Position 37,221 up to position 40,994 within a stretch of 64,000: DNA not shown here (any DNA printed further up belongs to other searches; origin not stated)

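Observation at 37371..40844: HKD-SNF2 fusion with a CxxC-x10-CxxC insert and an unassigned ~290-aa C-terminal region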

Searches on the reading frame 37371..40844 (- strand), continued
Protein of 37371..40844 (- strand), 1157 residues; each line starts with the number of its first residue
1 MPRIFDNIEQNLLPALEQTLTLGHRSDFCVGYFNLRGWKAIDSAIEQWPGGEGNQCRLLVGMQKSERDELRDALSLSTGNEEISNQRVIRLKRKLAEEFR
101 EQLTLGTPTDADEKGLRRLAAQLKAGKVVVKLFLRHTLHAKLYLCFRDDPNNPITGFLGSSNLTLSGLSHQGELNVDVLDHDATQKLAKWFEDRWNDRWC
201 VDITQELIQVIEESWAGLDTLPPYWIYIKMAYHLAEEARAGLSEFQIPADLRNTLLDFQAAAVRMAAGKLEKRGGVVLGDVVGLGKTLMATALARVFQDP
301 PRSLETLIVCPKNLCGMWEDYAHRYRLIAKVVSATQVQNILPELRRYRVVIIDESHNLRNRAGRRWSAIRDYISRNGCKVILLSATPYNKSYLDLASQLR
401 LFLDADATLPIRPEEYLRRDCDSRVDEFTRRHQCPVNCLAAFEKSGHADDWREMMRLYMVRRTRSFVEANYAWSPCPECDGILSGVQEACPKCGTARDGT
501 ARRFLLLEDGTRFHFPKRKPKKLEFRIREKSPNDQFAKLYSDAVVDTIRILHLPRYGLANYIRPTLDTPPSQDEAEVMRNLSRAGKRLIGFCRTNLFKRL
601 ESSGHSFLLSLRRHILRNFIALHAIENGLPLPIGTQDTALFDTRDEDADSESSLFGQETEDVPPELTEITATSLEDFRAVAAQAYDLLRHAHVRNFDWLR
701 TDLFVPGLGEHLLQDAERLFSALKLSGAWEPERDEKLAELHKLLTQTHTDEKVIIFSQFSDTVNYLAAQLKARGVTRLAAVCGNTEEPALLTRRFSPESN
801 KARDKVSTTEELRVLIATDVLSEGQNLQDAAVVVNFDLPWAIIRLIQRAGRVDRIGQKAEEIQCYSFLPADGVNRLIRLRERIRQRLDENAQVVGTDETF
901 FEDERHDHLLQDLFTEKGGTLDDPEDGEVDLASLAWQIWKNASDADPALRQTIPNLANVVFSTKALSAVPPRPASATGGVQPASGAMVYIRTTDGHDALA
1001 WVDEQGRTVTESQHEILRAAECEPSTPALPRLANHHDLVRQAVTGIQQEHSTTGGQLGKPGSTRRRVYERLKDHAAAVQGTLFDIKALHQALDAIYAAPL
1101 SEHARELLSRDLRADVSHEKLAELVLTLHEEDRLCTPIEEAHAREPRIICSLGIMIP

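Call 25: find_encoding_contigs(protein=P0038, flank=8000, max_places=2)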
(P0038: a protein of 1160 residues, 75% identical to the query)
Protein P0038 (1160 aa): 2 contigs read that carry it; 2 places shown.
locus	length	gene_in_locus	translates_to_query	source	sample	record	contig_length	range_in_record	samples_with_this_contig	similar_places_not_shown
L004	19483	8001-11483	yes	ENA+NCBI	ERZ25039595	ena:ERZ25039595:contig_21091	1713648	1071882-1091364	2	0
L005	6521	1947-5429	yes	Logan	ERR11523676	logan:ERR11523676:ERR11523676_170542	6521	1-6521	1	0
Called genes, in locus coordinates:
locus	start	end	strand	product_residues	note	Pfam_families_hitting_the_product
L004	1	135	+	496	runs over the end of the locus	PF14659:Phage_int_SAM_3 (weak), PF22022:Phage_int_M (weak), PF00589:Phage_integrase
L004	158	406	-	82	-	PF12728:HTH_17, PF13411:MerR_1 (weak)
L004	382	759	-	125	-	-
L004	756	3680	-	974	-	PF08751:TrwC, PF01443:Viral_helicase1 (faint), PF13604:AAA_30, PF13245:AAA_19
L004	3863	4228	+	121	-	-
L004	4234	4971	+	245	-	PF10609:ParA (faint), PF01656:CbiA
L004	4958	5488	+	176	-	-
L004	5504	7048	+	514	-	PF13271:DUF4062, PF13749:HATPase_c_4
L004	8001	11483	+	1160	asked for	PF13091:PLDc_2, PF04851:ResIII (faint), PF00176:SNF2-rel_dom (weak), PF00270:DEAD (faint), PF00271:Helicase_C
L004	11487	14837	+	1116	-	PF07669:Eco57I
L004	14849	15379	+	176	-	PF02481:DNA_processg_A (weak)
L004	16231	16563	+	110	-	PF00239:Resolvase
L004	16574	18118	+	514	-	PF00239:Resolvase, PF07508:Recombinase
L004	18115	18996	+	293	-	PF02195:ParB_N, PF07506:RepB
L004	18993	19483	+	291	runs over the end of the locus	PF02195:ParB_N (weak), PF07506:RepB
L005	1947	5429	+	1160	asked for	PF13091:PLDc_2, PF04851:ResIII (faint), PF00176:SNF2-rel_dom (weak), PF00270:DEAD (faint), PF00271:Helicase_C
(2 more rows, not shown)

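Call 26: find_encoding_contigs(protein=P0029, flank=8000, max_places=4)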
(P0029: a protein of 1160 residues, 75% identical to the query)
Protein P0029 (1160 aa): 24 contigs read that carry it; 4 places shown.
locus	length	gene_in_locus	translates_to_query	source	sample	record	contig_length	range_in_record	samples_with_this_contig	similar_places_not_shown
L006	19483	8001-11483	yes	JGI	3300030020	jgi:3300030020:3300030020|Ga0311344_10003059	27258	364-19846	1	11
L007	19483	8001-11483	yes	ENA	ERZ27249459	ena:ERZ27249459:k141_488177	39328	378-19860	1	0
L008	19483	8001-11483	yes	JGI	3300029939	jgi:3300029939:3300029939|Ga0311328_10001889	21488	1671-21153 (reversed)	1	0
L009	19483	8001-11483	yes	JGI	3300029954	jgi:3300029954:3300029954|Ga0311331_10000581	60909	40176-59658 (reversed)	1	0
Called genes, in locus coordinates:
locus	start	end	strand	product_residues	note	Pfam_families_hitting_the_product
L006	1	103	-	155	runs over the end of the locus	?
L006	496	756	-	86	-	-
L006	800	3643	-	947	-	PF08751:TrwC, PF13086:AAA_11 (faint), PF13401:AAA_22 (faint), PF01443:Viral_helicase1 (weak), PF05970:PIF1 (faint), PF13245:AAA_19, PF13604:AAA_30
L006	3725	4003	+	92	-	-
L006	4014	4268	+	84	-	-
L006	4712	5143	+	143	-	-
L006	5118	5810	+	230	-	PF01656:CbiA, PF10609:ParA (weak)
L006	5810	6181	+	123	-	-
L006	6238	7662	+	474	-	PF10412:TrwB_AAD_bind, PF02534:T4SS-DNA_transf (weak), PF12696:TraG-D_C (weak)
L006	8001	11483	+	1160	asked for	PF13091:PLDc_2, PF04851:ResIII (faint), PF00176:SNF2-rel_dom (weak), PF00270:DEAD (faint), PF00271:Helicase_C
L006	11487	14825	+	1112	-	PF07669:Eco57I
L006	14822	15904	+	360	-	PF12358:DUF3644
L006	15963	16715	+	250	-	-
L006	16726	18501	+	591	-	PF03235:GmrSD_N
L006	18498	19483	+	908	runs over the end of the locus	PF00350:Dynamin_N, PF01926:MMR_HSR1 (faint), PF16565:MIT_C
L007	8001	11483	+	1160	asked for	PF13091:PLDc_2, PF04851:ResIII (faint), PF00176:SNF2-rel_dom (weak), PF00270:DEAD (faint), PF00271:Helicase_C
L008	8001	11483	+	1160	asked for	PF13091:PLDc_2, PF04851:ResIII (faint), PF00176:SNF2-rel_dom (weak), PF00270:DEAD (faint), PF00271:Helicase_C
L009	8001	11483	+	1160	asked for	PF13091:PLDc_2, PF04851:ResIII (faint), PF00176:SNF2-rel_dom (weak), PF00270:DEAD (faint), PF00271:Helicase_C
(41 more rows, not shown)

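Call 27: search_dna_similar(query=window:37371-40844:-, collection=plasmids, mode=protein, max_rows=25)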
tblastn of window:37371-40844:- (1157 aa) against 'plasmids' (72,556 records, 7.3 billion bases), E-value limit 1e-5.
Records with a match: 573; places in all: 615; records where one place covers at least 80% of the query: 27.
Best place of each record, by identity: 60-80% 2; <60% 571.
By first word of the organism name: Rhodococcus 30; Escherichia 30; Thermus 28; Nostoc 23; Acinetobacter 21; Deinococcus 20; Listeria 20; Bacillus 20; Enterococcus 19; Halobacterium 15; and 162 more.
By predicted mobility (MOB-suite, as given by PLSDB): non-mobilizable 340; mobilizable 122; conjugative 111.
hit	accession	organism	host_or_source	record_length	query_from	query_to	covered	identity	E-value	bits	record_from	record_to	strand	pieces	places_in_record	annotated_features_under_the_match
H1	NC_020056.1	Anabaena cylindrica PCC 7122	water, most likely pond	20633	1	1155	100%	54.3%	0e+0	1169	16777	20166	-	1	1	helicase-related protein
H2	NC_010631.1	Nostoc punctiforme PCC 73102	-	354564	1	1155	100%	52.6%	0e+0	1139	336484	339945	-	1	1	helicase-related protein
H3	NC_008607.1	Pelobacter propionicus DSM 2379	-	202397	1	1155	100%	50.5%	0e+0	1076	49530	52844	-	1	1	helicase-related protein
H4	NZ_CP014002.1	Picosynechococcus sp. PCC 73109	cell culture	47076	1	1155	100%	48.5%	0e+0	964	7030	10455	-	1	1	helicase-related protein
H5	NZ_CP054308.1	Synechocystis sp. PCC 7338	cell culture,Tidal pool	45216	1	1155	100%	48.2%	0e+0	1009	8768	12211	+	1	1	helicase-related protein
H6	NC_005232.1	Synechocystis sp. PCC 6803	-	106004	1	1155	100%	48.2%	0e+0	986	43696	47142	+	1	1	helicase-related protein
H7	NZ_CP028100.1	Synechocystis sp. IPPAS B-1465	axenic culture,Synechocystis sp. GT-L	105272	1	1155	100%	48.2%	0e+0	986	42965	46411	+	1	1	helicase-related protein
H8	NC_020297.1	Synechocystis sp. PCC 6803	-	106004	1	1155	100%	48.2%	0e+0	986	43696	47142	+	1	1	helicase-related protein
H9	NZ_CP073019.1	Synechocystis sp. PCC 6803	cell culture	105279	1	1155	100%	48.2%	0e+0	986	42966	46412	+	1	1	helicase-related protein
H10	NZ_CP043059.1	Dolichospermum sp. UHCC 0315A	DNA sample,Gulf of Finland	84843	1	1155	100%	46.4%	0e+0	961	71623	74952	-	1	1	helicase-related protein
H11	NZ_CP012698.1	Microbacterium sp. No. 7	whole organism,activated sludge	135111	1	1155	100%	39.8%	0e+0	720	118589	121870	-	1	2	helicase-related protein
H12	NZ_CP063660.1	Synechocystis sp. PCC 7339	cell culture,Tidal pool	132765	1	897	78%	51.1%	0e+0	829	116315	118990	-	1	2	helicase-related protein | SDR family oxidoreductase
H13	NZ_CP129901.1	Rhodococcus ruber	soil,bacterial genome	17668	1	1154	100%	39.5%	0e+0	687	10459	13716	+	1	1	helicase-related protein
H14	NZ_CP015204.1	Rhodococcus sp. 008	Skate,bacterial culture,renal tissue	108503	1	1154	100%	39.1%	0e+0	683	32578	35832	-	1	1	helicase-related protein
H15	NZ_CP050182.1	Rhodococcus pyridinivorans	bacterial pure culture,Soil sample from ...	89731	1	1154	100%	39.0%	0e+0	660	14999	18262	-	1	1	helicase-related protein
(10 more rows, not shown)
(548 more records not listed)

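Call 29: get_annotated_region(hit=H6, flank=8000)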
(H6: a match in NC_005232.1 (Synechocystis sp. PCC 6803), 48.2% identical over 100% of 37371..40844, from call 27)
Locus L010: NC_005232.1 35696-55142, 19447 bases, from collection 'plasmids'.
description: Synechocystis sp. PCC 6803 plasmid pSYSX, complete sequence
organism: Synechocystis sp. PCC 6803 (NCBI taxid 1148)
taxonomy: Bacteria; Cyanobacteriota; Cyanophyceae; Synechococcales; Merismopediaceae; Synechocystis; Synechocystis sp. PCC 6803
host: -; source: -; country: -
typing (MOB-suite, as given by PLSDB): non-mobilizable
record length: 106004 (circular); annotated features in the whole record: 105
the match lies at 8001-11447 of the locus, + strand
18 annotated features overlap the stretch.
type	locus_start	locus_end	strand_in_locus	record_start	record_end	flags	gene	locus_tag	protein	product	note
CDS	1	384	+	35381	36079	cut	rppA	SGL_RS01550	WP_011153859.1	two-component system response regulator RppA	GO:0006355 - regulation of DNA-templated transcription [Evidence IEA]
CDS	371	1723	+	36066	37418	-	rppB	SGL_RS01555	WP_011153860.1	two-component system sensor histidine kinase RppB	-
CDS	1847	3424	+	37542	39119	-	-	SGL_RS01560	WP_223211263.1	efflux RND transporter periplasmic adaptor subunit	GO:0006810 - transport [Evidence IEA]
CDS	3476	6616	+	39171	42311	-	-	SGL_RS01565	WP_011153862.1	CusA/CzcA family heavy metal efflux RND transporter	-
CDS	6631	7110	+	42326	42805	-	-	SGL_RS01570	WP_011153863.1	hypothetical protein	-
CDS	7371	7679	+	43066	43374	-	-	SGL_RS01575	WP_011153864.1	hypothetical protein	-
CDS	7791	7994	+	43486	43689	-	-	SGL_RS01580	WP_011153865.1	hypothetical protein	-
CDS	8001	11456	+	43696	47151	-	-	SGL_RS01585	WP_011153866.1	helicase-related protein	-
CDS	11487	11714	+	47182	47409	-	-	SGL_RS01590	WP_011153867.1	hypothetical protein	-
CDS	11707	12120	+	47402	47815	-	-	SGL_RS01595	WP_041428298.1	type II toxin-antitoxin system VapC family toxin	-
CDS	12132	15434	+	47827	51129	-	-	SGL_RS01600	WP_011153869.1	DNA methyltransferase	-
CDS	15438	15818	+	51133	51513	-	-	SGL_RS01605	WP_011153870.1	DUF2513 domain-containing protein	-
CDS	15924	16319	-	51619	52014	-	-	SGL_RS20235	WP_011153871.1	DUF6527 family protein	-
CDS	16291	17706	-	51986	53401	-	-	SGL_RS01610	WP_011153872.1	ThiF family adenylyltransferase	-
CDS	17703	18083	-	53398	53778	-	-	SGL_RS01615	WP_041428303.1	E2/UBC family protein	-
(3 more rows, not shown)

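Call 30: get_annotated_region(hit=H1, flank=8000)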
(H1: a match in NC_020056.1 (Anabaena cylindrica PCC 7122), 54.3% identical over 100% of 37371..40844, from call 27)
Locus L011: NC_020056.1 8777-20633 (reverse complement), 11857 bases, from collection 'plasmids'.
description: Anabaena cylindrica PCC 7122 plasmid pANACY.05, complete sequence
organism: Anabaena cylindrica PCC 7122 (NCBI taxid 272123)
taxonomy: Bacteria; Cyanobacteriota; Cyanophyceae; Nostocales; Nostocaceae; Anabaena; Anabaena cylindrica; Anabaena cylindrica PCC 7122
host: -; source: water, most likely pond; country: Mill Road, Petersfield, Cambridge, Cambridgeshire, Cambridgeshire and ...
typing (MOB-suite, as given by PLSDB): non-mobilizable; replicon rep_cluster_555
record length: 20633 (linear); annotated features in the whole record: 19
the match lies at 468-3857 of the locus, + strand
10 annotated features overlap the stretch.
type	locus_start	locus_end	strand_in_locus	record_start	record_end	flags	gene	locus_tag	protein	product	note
CDS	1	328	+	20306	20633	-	-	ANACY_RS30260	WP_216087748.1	hypothetical protein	-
CDS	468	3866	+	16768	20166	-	-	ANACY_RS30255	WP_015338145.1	helicase-related protein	-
CDS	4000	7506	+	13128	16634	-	-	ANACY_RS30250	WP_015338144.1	DNA methyltransferase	-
CDS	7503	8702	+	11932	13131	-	-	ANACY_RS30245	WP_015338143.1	ATP-binding protein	-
CDS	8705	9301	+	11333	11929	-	-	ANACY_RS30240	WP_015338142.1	DUF4276 family protein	-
CDS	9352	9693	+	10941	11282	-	-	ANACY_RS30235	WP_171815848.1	hypothetical protein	-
CDS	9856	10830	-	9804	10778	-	-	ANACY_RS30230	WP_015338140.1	site-specific integrase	GO:0015074 - DNA integration [Evidence IEA]; GO:0006310 - DNA recombination [Evidence IEA]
CDS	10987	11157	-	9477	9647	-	-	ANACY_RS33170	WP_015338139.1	hypothetical protein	-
CDS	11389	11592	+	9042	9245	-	-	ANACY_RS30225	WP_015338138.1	hypothetical protein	-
CDS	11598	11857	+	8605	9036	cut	-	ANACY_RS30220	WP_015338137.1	hypothetical protein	-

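Call 34: get_annotated_region(hit=H3, flank=7000)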
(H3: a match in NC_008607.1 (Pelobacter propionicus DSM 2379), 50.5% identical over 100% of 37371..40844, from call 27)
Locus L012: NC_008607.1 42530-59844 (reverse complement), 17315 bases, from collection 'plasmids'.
description: Pelobacter propionicus DSM 2379 plasmid pPRO1, complete sequence
organism: Pelobacter propionicus DSM 2379 (NCBI taxid 338966)
taxonomy: Bacteria; Thermodesulfobacteriota; Desulfuromonadia; Desulfuromonadales; Desulfuromonadaceae; Pelobacter; Pelobacter propionicus; Pelobacter propionicus DSM 2379
host: -; source: -; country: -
typing (MOB-suite, as given by PLSDB): non-mobilizable; replicon rep_cluster_1677; mating-pair formation MPF_F
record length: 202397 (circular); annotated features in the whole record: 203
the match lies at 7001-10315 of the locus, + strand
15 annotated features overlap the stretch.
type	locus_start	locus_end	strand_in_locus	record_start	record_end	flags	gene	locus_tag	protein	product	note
CDS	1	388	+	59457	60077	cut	-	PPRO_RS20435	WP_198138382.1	DUF1007 family protein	-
CDS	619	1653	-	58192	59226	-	-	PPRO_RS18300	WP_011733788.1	IS630 family transposase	-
CDS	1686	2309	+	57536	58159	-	-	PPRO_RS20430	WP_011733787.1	high-affinity nickel-transporter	-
CDS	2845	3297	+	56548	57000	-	-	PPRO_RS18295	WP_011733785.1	hypothetical protein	-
CDS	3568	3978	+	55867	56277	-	-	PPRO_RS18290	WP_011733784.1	hypothetical protein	-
CDS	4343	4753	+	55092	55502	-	bamE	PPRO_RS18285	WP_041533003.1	outer membrane protein assembly factor BamE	-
CDS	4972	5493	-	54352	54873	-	-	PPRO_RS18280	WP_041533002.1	DUF2846 domain-containing protein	-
CDS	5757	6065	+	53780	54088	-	-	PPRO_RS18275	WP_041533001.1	helix-turn-helix domain-containing protein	-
CDS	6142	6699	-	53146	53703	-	-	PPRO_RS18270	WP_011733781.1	recombinase family protein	GO:0006310 - DNA recombination [Evidence IEA]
CDS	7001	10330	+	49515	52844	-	-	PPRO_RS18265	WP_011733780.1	helicase-related protein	-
CDS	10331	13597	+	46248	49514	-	-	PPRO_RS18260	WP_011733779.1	DNA methyltransferase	-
CDS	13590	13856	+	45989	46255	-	-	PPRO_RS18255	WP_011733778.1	hypothetical protein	-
CDS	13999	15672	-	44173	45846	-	-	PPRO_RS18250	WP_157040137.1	hypothetical protein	-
CDS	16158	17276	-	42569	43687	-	-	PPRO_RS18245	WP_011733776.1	XRE family transcriptional regulator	-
CDS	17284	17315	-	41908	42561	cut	-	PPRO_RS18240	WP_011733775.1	hypothetical protein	-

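Call 35: get_annotated_region(hit=H11, flank=7000)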
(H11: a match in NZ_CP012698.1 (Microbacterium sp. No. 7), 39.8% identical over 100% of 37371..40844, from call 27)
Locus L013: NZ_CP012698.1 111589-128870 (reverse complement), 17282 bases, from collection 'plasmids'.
description: Microbacterium sp. No. 7 plasmid A, complete sequence
organism: Microbacterium sp. No. 7 (NCBI taxid 1714373)
taxonomy: Bacteria; Actinomycetota; Actinomycetes; Micrococcales; Microbacteriaceae; Microbacterium; Microbacterium sp. No. 7
host: -; source: whole organism,activated sludge; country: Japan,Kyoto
typing (MOB-suite, as given by PLSDB): non-mobilizable; replicon rep_cluster_1579
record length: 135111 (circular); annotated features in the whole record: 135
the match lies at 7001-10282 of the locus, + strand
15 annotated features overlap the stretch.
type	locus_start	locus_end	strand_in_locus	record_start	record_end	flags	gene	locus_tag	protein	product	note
CDS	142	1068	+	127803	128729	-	dprA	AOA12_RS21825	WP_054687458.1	DNA-processing protein DprA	GO:0009294 - DNA-mediated transformation [Evidence IEA]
CDS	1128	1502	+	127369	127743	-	-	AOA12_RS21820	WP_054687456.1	hypothetical protein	-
CDS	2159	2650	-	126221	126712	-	-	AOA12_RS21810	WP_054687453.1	hypothetical protein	-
CDS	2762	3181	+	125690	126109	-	-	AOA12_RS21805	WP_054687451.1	DUF3846 domain-containing protein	-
CDS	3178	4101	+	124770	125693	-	-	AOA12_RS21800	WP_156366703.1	hypothetical protein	-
CDS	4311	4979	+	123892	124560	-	-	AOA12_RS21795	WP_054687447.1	HNH endonuclease family protein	-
CDS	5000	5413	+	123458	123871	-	-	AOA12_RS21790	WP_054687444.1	hypothetical protein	-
CDS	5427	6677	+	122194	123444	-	-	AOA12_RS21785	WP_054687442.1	hypothetical protein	-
CDS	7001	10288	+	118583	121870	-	-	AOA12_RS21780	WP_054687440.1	helicase-related protein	-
CDS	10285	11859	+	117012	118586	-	-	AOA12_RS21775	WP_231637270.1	hypothetical protein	-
CDS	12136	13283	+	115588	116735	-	-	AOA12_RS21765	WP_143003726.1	IS3 family transposase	-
CDS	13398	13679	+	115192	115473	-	-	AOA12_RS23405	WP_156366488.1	hypothetical protein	-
CDS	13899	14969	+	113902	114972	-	-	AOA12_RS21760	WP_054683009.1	IS110 family transposase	-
CDS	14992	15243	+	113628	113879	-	-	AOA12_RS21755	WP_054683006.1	IS3 family transposase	GO:0015074 - DNA integration [Evidence IEA]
CDS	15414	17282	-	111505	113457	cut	-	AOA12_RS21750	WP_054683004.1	heavy metal translocating P-type ATPase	-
